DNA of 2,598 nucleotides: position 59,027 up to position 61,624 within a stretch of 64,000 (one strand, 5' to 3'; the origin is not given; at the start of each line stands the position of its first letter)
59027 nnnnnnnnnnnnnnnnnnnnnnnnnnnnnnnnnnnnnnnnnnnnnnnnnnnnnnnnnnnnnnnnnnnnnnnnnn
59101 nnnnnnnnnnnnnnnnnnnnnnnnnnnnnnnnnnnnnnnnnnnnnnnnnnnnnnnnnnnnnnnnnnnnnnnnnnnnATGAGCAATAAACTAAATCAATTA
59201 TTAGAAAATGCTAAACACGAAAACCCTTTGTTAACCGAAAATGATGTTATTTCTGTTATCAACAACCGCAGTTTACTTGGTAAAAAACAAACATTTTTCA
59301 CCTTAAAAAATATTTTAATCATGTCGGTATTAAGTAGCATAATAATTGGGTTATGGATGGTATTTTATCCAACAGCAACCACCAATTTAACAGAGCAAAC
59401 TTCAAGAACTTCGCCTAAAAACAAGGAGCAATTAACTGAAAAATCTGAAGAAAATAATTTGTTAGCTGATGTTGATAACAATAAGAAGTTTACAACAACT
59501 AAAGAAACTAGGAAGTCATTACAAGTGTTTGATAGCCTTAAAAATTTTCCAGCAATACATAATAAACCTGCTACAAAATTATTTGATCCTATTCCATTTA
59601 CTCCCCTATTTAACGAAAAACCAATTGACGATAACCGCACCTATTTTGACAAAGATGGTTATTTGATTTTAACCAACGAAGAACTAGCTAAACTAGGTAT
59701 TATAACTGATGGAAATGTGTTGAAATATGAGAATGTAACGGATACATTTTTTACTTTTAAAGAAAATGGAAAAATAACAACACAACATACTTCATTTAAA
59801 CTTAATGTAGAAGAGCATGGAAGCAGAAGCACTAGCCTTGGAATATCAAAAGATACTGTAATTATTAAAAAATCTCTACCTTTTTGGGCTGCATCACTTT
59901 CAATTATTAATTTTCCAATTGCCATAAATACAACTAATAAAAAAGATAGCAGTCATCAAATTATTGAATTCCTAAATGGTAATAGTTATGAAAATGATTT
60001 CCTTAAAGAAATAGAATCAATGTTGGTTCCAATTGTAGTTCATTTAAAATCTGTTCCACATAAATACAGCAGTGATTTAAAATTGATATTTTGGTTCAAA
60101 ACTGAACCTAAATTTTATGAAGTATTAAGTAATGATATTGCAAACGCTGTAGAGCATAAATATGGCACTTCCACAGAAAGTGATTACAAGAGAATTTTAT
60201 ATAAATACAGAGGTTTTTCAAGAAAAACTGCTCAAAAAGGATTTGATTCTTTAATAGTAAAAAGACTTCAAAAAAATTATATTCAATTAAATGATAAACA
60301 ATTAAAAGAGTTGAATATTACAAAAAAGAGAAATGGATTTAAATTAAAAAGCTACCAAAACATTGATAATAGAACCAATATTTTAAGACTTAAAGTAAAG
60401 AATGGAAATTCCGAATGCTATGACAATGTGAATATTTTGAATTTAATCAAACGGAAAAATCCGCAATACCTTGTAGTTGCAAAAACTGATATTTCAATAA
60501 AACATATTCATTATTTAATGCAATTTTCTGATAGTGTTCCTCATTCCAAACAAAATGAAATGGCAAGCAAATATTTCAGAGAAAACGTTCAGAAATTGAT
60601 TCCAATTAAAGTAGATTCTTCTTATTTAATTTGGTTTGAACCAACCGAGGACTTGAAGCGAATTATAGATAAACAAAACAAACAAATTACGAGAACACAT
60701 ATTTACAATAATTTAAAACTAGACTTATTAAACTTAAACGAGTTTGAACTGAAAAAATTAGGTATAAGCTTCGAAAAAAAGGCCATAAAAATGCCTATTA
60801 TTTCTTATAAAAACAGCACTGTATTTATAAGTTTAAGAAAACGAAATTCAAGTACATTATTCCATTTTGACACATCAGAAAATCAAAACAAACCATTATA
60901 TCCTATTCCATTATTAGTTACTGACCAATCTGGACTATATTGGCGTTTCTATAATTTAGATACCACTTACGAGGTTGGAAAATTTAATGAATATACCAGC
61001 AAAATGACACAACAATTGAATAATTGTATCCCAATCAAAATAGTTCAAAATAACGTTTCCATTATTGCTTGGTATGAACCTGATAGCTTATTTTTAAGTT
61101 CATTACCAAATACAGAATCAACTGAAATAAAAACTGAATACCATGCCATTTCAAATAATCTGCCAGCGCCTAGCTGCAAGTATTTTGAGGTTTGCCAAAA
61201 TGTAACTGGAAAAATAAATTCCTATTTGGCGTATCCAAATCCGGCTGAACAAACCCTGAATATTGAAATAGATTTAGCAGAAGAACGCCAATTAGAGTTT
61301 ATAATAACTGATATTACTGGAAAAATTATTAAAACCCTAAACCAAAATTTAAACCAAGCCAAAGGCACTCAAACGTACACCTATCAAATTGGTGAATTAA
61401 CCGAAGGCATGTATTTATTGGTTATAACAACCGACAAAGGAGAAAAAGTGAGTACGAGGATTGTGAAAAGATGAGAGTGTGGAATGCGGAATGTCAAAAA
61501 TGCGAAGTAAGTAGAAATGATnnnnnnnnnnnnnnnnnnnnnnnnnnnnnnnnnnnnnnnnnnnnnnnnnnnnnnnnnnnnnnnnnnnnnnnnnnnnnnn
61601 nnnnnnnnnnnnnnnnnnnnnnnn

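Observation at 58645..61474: ECF sigma factor paired with a membrane-anchored anti-sigma-like protein that ends in a T9SS sorting domain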

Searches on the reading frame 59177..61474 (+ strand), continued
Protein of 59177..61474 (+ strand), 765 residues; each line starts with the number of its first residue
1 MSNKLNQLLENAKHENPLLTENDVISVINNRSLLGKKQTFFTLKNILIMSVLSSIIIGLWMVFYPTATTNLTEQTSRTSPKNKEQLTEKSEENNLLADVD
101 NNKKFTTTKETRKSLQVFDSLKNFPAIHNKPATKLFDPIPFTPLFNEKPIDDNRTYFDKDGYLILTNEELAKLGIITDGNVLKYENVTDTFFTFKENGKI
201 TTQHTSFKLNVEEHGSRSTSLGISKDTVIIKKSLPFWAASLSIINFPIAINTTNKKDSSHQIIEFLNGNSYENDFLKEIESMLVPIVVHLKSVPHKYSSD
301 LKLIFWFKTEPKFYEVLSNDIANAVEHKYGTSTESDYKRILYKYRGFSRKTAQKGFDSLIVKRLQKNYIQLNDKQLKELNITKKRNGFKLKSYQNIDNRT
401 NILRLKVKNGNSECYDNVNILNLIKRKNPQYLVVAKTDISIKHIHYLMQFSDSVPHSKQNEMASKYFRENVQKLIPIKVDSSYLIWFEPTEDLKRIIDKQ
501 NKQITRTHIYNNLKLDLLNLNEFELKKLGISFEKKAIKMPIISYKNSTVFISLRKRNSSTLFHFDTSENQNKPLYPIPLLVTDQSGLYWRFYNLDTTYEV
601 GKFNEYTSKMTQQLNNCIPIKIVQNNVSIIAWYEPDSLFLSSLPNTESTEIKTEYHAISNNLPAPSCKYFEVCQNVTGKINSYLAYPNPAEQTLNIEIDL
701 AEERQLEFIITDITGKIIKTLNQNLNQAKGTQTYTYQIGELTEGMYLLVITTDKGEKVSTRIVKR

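Call 87: list_cluster_members(proteins=[P0075, P0082, P0113, P0126, P0143, P0150, P0164, P0186, P0201, P0133])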
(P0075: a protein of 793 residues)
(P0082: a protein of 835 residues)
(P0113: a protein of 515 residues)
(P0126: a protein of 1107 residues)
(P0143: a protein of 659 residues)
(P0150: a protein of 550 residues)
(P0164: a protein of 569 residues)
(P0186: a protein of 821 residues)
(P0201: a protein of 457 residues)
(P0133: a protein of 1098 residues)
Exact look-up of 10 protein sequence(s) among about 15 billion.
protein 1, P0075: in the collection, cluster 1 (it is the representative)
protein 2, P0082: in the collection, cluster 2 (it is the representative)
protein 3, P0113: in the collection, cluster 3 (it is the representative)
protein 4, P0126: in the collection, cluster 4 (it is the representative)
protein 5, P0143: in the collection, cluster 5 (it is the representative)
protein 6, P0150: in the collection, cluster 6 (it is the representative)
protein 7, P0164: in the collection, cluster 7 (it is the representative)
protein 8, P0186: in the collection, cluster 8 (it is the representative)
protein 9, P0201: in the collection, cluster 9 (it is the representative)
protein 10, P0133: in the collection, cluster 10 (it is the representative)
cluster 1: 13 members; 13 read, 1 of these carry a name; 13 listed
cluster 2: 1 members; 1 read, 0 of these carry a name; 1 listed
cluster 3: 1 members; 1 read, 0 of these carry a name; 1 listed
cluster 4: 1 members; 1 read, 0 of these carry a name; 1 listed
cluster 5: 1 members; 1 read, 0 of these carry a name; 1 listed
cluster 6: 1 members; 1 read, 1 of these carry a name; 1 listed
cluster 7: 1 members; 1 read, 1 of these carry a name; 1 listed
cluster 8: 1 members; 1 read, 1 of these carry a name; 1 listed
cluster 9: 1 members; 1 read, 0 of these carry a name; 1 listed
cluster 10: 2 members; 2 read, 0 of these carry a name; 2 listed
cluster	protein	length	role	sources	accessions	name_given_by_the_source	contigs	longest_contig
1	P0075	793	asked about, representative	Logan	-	-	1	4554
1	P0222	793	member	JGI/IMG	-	hypothetical protein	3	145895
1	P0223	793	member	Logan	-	-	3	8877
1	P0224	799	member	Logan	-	-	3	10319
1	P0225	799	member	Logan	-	-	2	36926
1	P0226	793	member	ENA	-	-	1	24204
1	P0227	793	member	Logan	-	-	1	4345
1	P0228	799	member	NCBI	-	-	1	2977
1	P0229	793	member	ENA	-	-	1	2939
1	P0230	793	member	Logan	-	-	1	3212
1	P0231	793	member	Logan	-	-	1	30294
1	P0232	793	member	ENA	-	-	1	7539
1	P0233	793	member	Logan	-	-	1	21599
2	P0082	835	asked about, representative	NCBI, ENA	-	-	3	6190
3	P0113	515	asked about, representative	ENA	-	-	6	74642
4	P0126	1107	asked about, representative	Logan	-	-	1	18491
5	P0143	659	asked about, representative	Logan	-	-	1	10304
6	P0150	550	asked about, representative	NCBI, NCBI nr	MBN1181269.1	MAG: T9SS type A sorting domain-containing protein [Bacteroidales bacterium] | T9SS type A sorting domain-containing protein [Bacteroidales bacterium]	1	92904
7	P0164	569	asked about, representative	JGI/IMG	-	hypothetical protein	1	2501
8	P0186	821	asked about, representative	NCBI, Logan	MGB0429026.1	MAG: T9SS type A sorting domain-containing protein [Bacteroidia bacterium]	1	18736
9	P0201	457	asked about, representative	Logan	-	-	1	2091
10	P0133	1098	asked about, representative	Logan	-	-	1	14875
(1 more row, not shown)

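Call 91: fold_search(model_id=the predicted structure, library=viral)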
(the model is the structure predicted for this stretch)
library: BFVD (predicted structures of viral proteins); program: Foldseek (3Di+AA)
matches with E <= 10: 784; with E <= 0.001: 4
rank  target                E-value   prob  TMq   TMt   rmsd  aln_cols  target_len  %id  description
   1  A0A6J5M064            3.7e-06  1.00  0.11  0.13  22.0       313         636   10  Secretion system C-terminal sorting domain [uncultured Caudovirales phage]
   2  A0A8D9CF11            3.6e-05  1.00  0.11  0.24  20.6       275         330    9  Uncharacterized protein [uncultured marine phage]
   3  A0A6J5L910            1.7e-04  0.98  0.09  0.25  18.6       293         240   13  Secretion system C-terminal sorting domain [uncultured Caudovirales phage]
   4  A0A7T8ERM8            1.8e-04  1.00  0.10  0.30  19.8       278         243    9  (no name in the UniProt tables at hand)
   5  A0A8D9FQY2            1.2e-03  0.51  0.08  0.14  43.4       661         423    8  Protease 1 [uncultured marine phage]
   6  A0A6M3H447            1.8e-03  0.60  0.09  0.06  16.2       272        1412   10  (no name in the UniProt tables at hand)
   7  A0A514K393            2.6e-03  0.41  0.11  0.12  27.7       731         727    8  Uncharacterized protein [Nitrosopumilus spindle-shaped virus]
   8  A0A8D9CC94            3.5e-03  1.00  0.09  0.49   3.2        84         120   20  Putative transport protein [uncultured marine phage]
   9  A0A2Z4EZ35            3.5e-03  0.97  0.11  0.21  17.1       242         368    9  (no name in the UniProt tables at hand)
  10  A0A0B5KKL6            4.1e-03  0.11  0.08  0.07  35.3       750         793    7  Glycoprotein [Whenzhou Shrimp Virus 2]
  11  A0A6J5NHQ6            4.6e-03  0.09  0.06  0.05  31.8       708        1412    9  Uncharacterized protein [uncultured Caudovirales phage]
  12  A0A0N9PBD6            4.8e-03  0.84  0.08  0.05  25.6       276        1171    9  (no name in the UniProt tables at hand)
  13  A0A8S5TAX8            6.6e-03  0.90  0.10  0.21  18.4       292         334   10  Uncharacterized protein [Siphoviridae sp. ctprd3]
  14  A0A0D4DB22            7.3e-03  0.84  0.09  0.12  21.7       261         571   10  Uncharacterized protein [Vibrio phage ValKK3]
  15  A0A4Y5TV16            7.3e-03  0.69  0.09  0.16  23.2       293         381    8  Uncharacterized protein [Vibrio phage VAP7]
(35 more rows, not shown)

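Call 98: search_protein_families(library=padloc, proteins=[window:59177-61474:+], max_evalue=0.01)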
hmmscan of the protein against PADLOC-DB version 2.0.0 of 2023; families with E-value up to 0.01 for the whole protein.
window:59177-61474:+ (765 aa): 0 families

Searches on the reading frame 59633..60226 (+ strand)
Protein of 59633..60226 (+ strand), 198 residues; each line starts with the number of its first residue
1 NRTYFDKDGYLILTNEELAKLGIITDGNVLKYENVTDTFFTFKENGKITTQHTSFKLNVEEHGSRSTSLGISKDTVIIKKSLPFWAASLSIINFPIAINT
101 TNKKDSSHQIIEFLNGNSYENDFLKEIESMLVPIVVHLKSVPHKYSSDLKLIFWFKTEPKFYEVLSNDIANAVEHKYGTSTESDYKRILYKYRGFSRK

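Call 101: predict_structure(alignment_id=A7)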
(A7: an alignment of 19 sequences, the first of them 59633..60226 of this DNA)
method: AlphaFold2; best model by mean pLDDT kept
length: 198 residues; sequences in the alignment: 19
mean_pLDDT: 87.7   pTM: 0.86
mean pLDDT of the five models: 87.7, 77.0, 76.1, 74.6, 72.0
residues with pLDDT >= 90: 120; 70-90: 58; 50-70: 15; < 50: 5
segments of 3 or more residues with pLDDT < 50: 100-103
pLDDT, mean of each block of 10 residues (from residue 1): 84 92 90 93 92 94 87 89 95 65 71 82 93 91 76 96 95 95 92 80
secondary structure, 60 per line:
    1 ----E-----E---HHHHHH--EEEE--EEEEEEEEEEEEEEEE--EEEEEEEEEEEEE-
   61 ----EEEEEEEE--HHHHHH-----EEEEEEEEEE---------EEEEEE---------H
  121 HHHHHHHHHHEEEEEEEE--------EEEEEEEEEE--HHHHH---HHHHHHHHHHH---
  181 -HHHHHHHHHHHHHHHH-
elements in order: H15-20 E23-26 E29-44 E47-59 E65-72 H75-80 E86-95 E105-110 H120-130 E131-138 E147-156 H159-163 H167-177 H182-197

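Call 103: fold_search(model_id=the predicted structure, library=pdb)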
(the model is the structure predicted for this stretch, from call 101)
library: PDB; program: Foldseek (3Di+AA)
matches with E <= 10: 959; with E <= 0.001: 0
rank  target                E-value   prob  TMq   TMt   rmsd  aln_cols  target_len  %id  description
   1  5eox_B                2.2e-02  0.20  0.16  0.10  18.5       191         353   12  Pseudomonas aeruginosa PilM bound to ADP (released 2016-04-27)
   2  3o52_E                3.9e-02  0.10  0.13  0.15  21.6       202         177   10  Structure of the E.coli GDP-mannose hydrolase (yffh) in complex with tartrate (released 2011-05-11)
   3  6gru_B                4.7e-02  0.07  0.11  0.11  19.7       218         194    7  Crystal structure of human NUDT5 (released 2018-06-27)
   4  5eq6_A                4.9e-02  0.15  0.16  0.10  18.0       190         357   10  Pseudomonas aeruginosa PilM bound to AMP-PNP (released 2016-04-27)
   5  5mrc_F                5.9e-02  0.18  0.17  0.17  13.1       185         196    6  Structure of the yeast mitochondrial ribosome - Class A (released 2017-02-15)
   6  8fbp_K                5.9e-02  0.12  0.15  0.08  16.8       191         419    9  Glutamine synthetase from Pseudomonas aeruginosa, filament double-unit in compressed conformation (released 2024-02-14)
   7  5aj0_BD               7.0e-02  0.54  0.20  0.19   7.2        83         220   10  Cryo electron microscopy of actively translating human polysomes (POST state). (released 2015-05-20)
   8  3o52_C                7.0e-02  0.09  0.13  0.15  21.5       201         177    8  Structure of the E.coli GDP-mannose hydrolase (yffh) in complex with tartrate (released 2011-05-11)
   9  6ole_SC               8.3e-02  0.44  0.21  0.20  12.0       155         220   12  Human ribosome nascent chain complex (CDH1-RNC) stalled by a drug-like molecule with AP and PE tRNAs (released 2019-06-19)
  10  9ghd_W                8.3e-02  0.11  0.16  0.15  18.0       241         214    8  Escherichia coli 70S ribosome in complex with Staphylococcus aureus FusB-EF-G (FusB-EF-G-70S*) (released 2025-03-26)
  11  9hlz_FF               8.8e-02  0.16  0.17  0.17  12.3       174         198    7  Translational activators Aep1, Aep2 and Atp25 in complex with mRNA and the yeast mitochondrial ribosome (released 2025-12-17)
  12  3o52_D                8.8e-02  0.08  0.13  0.14  22.3       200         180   10  Structure of the E.coli GDP-mannose hydrolase (yffh) in complex with tartrate (released 2011-05-11)
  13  5nd9_e                1.1e-01  0.44  0.19  0.23  11.2       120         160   12  Hibernating ribosome from Staphylococcus aureus (Rotated state) (released 2017-06-28)
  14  7qgg_SC               1.1e-01  0.41  0.18  0.17  11.7       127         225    9  Neuronal RNA granules are ribosome complexes stalled at the pre-translocation state (released 2022-10-26)
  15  4v61_AE               1.1e-01  0.35  0.20  0.24  11.5       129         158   12  Homology model for the Spinach chloroplast 30S subunit fitted to 9.4A cryo-EM map of the 70S chlororibosome. (released 2014-07-09)
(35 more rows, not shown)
